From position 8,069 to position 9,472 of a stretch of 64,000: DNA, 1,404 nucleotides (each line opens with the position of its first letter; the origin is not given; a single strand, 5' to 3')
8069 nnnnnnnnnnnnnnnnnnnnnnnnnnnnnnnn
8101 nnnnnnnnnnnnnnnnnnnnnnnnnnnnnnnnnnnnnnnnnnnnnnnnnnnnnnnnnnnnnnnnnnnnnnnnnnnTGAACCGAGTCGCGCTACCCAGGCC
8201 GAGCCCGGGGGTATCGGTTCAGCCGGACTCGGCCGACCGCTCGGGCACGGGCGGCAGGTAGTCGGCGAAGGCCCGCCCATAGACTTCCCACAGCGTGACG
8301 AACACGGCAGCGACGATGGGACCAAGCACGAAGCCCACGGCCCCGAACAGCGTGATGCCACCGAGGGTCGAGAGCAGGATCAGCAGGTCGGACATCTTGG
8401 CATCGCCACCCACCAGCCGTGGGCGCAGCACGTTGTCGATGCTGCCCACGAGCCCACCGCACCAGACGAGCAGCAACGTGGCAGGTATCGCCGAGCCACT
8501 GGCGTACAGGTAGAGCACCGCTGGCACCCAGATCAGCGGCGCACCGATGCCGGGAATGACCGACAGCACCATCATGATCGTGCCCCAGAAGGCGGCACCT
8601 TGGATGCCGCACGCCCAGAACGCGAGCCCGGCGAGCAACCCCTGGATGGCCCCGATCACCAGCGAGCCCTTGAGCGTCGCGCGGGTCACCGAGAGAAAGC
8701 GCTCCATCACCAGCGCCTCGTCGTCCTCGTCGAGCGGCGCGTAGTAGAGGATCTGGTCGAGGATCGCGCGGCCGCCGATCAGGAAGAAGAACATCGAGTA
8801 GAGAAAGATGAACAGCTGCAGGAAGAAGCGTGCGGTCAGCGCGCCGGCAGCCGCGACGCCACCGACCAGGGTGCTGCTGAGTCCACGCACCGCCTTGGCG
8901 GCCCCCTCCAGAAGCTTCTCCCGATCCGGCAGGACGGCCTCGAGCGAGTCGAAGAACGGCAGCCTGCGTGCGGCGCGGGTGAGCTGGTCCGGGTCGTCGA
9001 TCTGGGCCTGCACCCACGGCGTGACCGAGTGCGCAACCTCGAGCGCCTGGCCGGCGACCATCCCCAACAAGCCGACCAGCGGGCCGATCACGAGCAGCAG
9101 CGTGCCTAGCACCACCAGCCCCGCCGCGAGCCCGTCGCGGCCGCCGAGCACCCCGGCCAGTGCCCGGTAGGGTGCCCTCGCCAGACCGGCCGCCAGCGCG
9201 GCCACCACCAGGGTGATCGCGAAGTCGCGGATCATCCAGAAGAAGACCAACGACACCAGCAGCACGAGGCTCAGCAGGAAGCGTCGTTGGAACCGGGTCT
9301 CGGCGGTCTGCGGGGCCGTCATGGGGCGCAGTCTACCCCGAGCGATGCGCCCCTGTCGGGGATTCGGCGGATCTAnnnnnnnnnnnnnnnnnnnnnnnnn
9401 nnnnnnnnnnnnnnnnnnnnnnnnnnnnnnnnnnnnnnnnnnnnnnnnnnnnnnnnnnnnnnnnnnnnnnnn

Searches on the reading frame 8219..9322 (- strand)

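Call 55: search_protein_families(library=pfam, proteins=[window:8219-9322:-], max_evalue=0.1)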
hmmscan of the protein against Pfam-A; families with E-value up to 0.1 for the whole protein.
window:8219-9322:- (367 aa): 1 family
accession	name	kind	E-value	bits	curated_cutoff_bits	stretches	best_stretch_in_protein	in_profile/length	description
PF01594.21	AI-2E_transport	-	9.6e-43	147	34.3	1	16-348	3-326/327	AI-2E family transporter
